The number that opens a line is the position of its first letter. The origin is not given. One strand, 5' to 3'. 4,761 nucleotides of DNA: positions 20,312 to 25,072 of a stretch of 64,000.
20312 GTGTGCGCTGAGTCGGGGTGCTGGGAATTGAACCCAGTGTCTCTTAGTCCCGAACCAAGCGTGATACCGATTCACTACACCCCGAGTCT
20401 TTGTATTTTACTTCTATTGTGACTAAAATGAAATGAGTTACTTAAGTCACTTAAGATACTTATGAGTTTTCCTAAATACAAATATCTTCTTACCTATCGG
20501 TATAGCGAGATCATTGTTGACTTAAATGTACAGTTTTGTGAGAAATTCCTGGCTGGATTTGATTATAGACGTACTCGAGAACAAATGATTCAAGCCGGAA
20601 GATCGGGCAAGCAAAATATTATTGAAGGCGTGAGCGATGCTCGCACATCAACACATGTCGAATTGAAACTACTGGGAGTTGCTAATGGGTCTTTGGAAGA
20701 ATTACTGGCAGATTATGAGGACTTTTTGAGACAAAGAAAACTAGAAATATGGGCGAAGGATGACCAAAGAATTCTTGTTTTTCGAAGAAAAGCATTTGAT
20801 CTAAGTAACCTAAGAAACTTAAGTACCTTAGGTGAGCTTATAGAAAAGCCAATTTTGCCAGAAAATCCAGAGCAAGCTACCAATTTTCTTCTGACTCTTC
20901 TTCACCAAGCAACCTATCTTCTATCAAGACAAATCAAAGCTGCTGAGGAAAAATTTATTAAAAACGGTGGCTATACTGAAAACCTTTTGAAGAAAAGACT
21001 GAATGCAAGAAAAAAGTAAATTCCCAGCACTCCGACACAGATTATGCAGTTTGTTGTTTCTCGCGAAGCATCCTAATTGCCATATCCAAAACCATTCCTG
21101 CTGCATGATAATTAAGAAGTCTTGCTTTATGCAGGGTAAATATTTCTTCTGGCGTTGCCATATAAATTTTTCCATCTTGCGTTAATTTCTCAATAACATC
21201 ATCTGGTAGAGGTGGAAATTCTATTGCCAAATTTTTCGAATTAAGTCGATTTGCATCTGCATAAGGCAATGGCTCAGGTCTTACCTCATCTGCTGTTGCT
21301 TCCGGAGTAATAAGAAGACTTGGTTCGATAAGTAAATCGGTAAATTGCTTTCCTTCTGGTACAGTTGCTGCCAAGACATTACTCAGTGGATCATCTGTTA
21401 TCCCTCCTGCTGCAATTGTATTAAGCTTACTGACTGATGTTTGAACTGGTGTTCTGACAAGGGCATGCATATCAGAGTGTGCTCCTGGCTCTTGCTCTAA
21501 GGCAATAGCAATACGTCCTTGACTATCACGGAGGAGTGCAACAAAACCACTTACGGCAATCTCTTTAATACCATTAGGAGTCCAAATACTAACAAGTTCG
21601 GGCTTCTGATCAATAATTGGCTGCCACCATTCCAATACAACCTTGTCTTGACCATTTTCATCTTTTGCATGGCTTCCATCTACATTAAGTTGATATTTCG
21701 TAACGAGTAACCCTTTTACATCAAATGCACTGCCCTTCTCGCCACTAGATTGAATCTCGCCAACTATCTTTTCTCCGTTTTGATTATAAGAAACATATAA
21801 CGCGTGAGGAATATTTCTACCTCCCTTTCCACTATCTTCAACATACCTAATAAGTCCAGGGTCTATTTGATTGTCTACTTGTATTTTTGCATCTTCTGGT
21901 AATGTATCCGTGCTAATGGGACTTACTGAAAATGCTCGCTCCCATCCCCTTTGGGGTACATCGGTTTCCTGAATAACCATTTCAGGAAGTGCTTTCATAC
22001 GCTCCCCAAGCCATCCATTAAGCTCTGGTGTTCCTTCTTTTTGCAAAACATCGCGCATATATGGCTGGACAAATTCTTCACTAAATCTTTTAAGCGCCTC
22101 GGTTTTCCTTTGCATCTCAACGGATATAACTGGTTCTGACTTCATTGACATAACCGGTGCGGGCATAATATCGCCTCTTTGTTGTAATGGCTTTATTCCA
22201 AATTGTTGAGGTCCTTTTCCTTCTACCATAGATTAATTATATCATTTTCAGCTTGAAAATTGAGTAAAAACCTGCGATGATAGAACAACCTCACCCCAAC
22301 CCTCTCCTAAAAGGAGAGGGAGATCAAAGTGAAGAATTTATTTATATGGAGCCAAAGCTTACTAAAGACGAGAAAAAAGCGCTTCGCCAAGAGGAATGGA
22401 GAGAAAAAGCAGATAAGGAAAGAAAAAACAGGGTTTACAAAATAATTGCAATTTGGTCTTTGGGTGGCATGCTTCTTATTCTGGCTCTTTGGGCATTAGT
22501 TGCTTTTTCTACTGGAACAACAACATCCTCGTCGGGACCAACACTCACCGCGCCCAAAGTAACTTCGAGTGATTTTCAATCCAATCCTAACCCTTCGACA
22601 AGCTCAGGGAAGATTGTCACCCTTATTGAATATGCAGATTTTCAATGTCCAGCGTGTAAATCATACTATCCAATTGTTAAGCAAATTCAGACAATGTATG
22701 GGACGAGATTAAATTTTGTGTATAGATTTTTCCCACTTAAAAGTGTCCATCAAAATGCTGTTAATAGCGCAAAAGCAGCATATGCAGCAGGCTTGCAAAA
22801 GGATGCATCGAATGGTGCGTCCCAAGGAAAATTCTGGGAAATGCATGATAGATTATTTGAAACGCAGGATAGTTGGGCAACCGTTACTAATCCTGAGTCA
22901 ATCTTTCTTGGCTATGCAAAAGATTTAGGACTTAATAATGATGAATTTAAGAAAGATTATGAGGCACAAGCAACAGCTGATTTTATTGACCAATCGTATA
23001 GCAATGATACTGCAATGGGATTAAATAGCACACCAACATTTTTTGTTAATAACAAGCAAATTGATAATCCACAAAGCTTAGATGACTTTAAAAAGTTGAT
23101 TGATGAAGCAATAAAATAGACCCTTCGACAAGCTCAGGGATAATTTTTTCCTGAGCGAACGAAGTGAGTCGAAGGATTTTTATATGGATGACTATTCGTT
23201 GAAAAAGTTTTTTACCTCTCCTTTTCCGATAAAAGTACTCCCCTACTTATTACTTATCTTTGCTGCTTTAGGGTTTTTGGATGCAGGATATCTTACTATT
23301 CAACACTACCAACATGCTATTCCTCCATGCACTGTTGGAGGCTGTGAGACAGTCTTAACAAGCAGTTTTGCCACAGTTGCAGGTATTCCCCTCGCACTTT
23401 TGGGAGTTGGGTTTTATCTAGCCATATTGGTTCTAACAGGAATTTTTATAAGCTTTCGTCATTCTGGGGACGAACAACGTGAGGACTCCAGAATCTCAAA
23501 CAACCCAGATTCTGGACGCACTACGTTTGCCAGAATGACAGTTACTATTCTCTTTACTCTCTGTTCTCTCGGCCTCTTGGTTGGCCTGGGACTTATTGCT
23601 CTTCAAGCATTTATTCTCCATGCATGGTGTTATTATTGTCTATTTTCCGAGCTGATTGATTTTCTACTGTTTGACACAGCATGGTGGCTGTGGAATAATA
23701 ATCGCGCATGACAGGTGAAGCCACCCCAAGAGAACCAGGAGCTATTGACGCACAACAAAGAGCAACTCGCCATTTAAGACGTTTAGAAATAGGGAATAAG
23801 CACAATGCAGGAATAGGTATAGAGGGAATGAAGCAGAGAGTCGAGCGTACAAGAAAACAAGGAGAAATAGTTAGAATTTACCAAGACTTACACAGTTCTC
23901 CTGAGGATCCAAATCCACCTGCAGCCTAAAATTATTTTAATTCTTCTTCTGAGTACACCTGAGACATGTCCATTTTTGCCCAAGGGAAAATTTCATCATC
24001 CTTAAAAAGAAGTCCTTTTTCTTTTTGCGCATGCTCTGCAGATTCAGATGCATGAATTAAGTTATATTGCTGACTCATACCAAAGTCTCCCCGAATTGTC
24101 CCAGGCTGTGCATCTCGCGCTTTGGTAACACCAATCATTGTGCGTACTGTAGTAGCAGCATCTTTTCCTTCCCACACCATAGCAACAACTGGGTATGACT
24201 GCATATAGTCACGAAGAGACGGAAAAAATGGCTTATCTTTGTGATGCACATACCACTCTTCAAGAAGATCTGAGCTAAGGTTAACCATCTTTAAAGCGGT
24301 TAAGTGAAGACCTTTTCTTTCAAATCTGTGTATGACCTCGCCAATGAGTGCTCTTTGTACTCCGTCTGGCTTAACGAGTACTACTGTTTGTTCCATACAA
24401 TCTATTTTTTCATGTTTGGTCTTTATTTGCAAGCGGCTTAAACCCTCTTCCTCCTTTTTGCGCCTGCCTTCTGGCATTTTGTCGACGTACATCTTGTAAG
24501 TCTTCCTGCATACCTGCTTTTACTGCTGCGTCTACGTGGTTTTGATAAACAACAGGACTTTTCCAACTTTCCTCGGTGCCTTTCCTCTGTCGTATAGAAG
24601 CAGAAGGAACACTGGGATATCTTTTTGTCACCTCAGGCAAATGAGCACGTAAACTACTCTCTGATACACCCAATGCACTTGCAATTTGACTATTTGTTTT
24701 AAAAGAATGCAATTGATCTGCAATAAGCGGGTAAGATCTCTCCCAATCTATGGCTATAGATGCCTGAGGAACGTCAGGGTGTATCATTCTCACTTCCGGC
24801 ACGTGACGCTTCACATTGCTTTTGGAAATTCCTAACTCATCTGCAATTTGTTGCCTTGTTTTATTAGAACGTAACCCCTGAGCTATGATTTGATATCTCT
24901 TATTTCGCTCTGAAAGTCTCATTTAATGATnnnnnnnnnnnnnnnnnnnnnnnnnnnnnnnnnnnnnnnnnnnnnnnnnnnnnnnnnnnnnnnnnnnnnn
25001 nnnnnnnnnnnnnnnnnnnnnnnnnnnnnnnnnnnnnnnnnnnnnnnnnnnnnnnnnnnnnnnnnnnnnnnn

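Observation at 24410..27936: Operon of an M16 peptidase followed by five paralogous small HTH proteins and ndk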

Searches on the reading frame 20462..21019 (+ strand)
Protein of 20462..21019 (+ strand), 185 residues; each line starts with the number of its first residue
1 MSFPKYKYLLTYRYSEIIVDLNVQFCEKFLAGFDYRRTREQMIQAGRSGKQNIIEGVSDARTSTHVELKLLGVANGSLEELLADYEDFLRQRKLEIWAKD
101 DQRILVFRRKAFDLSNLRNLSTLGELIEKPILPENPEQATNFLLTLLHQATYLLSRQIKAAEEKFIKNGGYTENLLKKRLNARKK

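Call 70: search_protein_families(library=pfam, proteins=[window:20462-21019:+], max_evalue=0.01)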
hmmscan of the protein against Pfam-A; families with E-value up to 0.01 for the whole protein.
window:20462-21019:+ (185 aa): 1 family
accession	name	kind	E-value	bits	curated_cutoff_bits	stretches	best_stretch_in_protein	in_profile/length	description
PF05635.17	23S_rRNA_IVP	-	0.0022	18.6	33.8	1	37-83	30-74/106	23S rRNA-intervening sequence protein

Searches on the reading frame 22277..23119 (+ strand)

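Call 70: search_protein_families(library=pfam, proteins=[window:22277-23119:+], max_evalue=0.01)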
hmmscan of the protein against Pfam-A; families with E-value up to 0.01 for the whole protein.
window:22277-23119:+ (280 aa): 3 families
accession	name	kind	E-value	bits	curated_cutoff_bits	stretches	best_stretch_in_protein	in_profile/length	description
PF13462.12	Thioredoxin_4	-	1.2e-22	81.3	23.2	1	114-277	15-165/165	Thioredoxin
PF01323.26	DSBA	-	9.9e-13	48.7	25.6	1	115-275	1-190/191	DSBA-like thioredoxin domain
PF13743.12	Thioredoxin_5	-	3.1e-06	27.5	27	1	207-264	113-170/186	Thioredoxin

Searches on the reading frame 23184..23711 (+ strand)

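Call 70: search_protein_families(library=pfam, proteins=[window:23184-23711:+], max_evalue=0.01)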
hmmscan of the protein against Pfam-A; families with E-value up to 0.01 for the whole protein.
window:23184-23711:+ (175 aa): 1 family
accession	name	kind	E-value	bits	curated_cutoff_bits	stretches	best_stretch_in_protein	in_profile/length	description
PF07884.19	VKOR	-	1.1e-22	81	27.5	1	22-164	2-131/134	Vitamin K epoxide reductase family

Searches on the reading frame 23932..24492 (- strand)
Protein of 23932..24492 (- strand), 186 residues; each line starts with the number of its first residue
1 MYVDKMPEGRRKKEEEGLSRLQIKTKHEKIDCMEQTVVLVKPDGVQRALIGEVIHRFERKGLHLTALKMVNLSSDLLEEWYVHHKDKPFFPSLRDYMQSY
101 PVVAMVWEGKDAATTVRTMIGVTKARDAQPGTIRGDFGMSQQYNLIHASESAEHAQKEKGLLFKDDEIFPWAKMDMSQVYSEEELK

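Call 3: search_protein_families(library=pfam, proteins=[window:23932-24492:-], max_evalue=1)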
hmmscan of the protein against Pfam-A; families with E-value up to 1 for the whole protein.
window:23932-24492:- (186 aa): 1 family
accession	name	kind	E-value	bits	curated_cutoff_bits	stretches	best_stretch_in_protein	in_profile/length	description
PF00334.24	NDK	-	1.3e-50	171.2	27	1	34-168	1-135/135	Nucleoside diphosphate kinase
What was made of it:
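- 23932..24396 (-): ndk (nucleoside diphosphate kinase), 154 aa, starting 13 nt after the stop of E. It is the last gene of the unit; the next gene (VKOR, 23184-23711) is convergent. Pfam NDK 1.3e-50 (call 3).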

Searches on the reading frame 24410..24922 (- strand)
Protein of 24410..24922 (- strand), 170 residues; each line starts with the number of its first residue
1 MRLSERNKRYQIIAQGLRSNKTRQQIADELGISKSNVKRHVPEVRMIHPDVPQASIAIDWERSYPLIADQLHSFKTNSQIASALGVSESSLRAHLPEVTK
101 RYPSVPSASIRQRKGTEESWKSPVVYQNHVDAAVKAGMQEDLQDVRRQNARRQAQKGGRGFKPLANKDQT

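Call 3: search_protein_families(library=pfam, proteins=[window:24410-24922:-], max_evalue=1)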
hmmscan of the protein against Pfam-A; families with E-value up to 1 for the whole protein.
window:24410-24922:- (170 aa): 46 families (the best 25 are shown)
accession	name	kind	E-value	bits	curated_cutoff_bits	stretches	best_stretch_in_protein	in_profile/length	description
PF00196.25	GerE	-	1.2e-08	34.8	23.5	2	13-43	10-40/57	Bacterial regulatory proteins, luxR family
PF01022.26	HTH_5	-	2.2e-07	31.1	22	2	12-40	7-35/47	Bacterial regulatory protein, arsR family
PF08281.18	Sigma70_r4_2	-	4e-07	30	25.7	2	21-41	27-47/54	Sigma-70, region 4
PF13412.12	HTH_24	-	1.4e-06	28.2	21.9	2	22-41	19-38/48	Winged helix-turn-helix DNA-binding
PF04967.18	HTH_10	-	4.9e-06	26.7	23.1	2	22-41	25-44/53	HTH DNA binding domain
PF12840.13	HTH_20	-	1.4e-05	25.4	27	1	22-41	20-39/51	Helix-turn-helix domain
PF13384.12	HTH_23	-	1.4e-05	25.2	24.6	1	9-39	7-36/50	Homeodomain-like domain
PF04545.22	Sigma70_r4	-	0.00016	21.6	24.1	1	20-40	20-40/50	Sigma-70, region 4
PF05043.19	Mga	-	0.00017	22.5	21.1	1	5-44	14-54/87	Mga helix-turn-helix domain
PF08279.18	HTH_11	-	0.00024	21.4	25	1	10-42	3-37/55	HTH domain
PF16509.11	KORA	-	0.00031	21.3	26.7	1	2-49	14-59/84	TrfB plasmid transcriptional repressor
PF13551.12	HTH_29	-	0.00038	20.9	28.1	0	68-94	8-32/64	Winged helix-turn helix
PF07453.19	NUMOD1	-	0.00039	21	22.8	1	71-95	13-37/37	NUMOD1 domain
PF13518.12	HTH_28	-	0.00066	20.1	25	1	9-41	2-33/52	Helix-turn-helix domain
PF10668.15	Phage_terminase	-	0.00088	19.4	22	1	19-39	19-41/67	Phage terminase small subunit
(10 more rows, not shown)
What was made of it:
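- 24410..24922 (-): Paralog E, 170 aa: two HTH units (aa about 1-52 and 53-104) from an internal duplication, then the W-tail (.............). GerE 1.2e-8 and Sigma70_r4_2 4e-7, each with two stretches; NUMOD1 3.9e-4 on the second unit (call 3).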

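Call 4: search_protein_families(library=ncbifam, proteins=[window:24410-24922:-], max_evalue=1)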
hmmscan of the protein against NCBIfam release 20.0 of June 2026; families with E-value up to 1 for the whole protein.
window:24410-24922:- (170 aa): 29 families (the best 25 are shown)
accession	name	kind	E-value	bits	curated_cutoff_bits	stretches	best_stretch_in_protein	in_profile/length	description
TIGR03879.1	near_KaiC_dom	domain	1.2e-06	28.9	65.1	2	18-41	33-56/91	probable regulatory domain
TIGR02985.1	Sig70_bacteroi1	subfamily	4.4e-05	23.7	126.4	1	9-41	119-151/162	RNA polymerase sigma-70 factor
TIGR02937.1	sigma70-ECF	superfamily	6.3e-05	22.7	42.9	1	19-41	132-154/165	sigma-70 family RNA polymerase sigma factor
NF052366.1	photon_PedR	equivalog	0.00059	20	120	1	3-44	3-41/74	photosynthetic electron transport-dependent transcriptional regulator PedR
TIGR02844.1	spore_III_D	equivalog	0.00095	19.4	111.5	1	17-43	16-42/80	sporulation transcriptional regulator SpoIIID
NF048019.1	IS256_Zn_var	equivalog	0.0012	18.1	150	1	5-48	34-77/304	IS256 family transposase, variant Zn-binding type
TIGR03020.2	EpsA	equivalog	0.0039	16.9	170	0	12-43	197-228/247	XrtB/PEP-CTERM-associated transcriptional regulator EpsA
TIGR02980.1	SigBFG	subfamily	0.0045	16.7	234.35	1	3-39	179-213/227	SigB/SigF/SigG family RNA polymerase sigma factor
NF049968.1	QhpR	equivalog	0.0045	16.2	250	1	76-105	204-233/284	AraC-like transcriptional regulator QhpR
NF047541.1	telomere_Tpg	equivalog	0.0089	16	90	1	18-43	31-57/183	telomere-protecting terminal protein Tpg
TIGR01321.1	TrpR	equivalog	0.0092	16.4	67.25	1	8-51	43-86/94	trp operon repressor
NF007708.0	PRK10403.1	equivalog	0.01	15.3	343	0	71-99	165-193/215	nitrate/nitrite response regulator protein NarP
NF007935.0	PRK10651.1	equivalog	0.011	14.9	250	1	6-43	159-193/216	two-component system response regulator NarL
NF041830.1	RR_TF_ErdR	exception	0.013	15.2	390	0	76-99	167-190/213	response regulator transcription factor ErdR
NF009179.0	PRK12527.1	equivalog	0.017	15.2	162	1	22-42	123-143/159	RNA polymerase sigma factor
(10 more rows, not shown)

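Call 53: search_protein_families(library=phrogs, proteins=[window:24410-24922:-], max_evalue=0.1)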
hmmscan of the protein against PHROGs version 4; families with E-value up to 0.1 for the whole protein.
window:24410-24922:- (170 aa): 40 families (the best 25 are shown)
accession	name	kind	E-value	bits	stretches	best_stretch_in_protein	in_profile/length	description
phrog_664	-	DNA, RNA and nucleotide metabolism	7.6e-06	26.9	1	11-132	43-160/210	DNA binding protein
phrog_125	-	DNA, RNA and nucleotide metabolism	1.2e-05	26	1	10-45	169-204/254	DNA invertase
phrog_3855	-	DNA, RNA and nucleotide metabolism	1.7e-05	26.2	1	4-45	63-104/115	HTH DNA binding protein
phrog_7067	-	head and packaging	0.00011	23.3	0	18-41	29-52/56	terminase small subunit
phrog_725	-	transcription regulation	0.00051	20.9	0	6-43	13-48/101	CII-like regulator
phrog_9759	-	DNA, RNA and nucleotide metabolism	0.00058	20.9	0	14-48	12-47/242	DNA binding protein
phrog_21868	-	unknown function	0.00065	20.2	0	19-43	59-83/335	-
phrog_323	-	transcription regulation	0.0007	20.2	1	20-101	111-191/319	transcriptional regulator, D5-like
phrog_4583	-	transcription regulation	0.00074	20.5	0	18-41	21-44/81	transcriptional repressor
phrog_309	-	head and packaging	0.00079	20.5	0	14-39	149-175/319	terminase small subunit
phrog_11138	-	unknown function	0.00081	20.7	0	7-42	95-129/142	-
phrog_2538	-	head and packaging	0.0013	19.8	0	11-37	12-35/129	terminase small subunit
phrog_6223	-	transcription regulation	0.0015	19.6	0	18-39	15-36/73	transcriptional repressor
phrog_16568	-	moron, auxiliary metabolic gene and host takeover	0.0017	19.5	0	19-51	81-113/129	Ren-like exclusion protein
phrog_7061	-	DNA, RNA and nucleotide metabolism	0.0021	19.6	0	76-94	46-64/70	HTH DNA binding protein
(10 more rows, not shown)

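Call 54: search_protein_families(library=padloc, proteins=[window:24410-24922:-], max_evalue=0.1)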
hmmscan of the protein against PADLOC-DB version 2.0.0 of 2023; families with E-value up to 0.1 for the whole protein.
window:24410-24922:- (170 aa): 4 families
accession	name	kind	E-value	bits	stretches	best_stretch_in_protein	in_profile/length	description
PDLC01848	CARF3--CARF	-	0.0012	16.5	1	6-44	135-173/197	-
PDLC01438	Csa3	-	0.0041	15.2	0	8-43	149-182/305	"CAS-I,CAS-II,CAS-III,CAS-IV,CAS-V,CAS-VI; associated_signaling"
PDLC04133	mad1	-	0.0074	14.6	0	22-39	7-24/60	mads_1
PDLC01853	CARF3--CARF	-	0.048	11.3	0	13-44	147-178/209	-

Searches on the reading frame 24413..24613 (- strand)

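Call 26: search_protein_families(library=pfam, proteins=[window:24413-24613:-], max_evalue=10)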
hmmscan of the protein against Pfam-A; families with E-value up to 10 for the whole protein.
seq(67 aa): 1 family
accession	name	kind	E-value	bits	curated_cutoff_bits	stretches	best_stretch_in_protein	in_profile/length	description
PF00935.25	Ribosomal_L44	-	0.093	13.6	25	1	23-64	2-43/76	Ribosomal protein L44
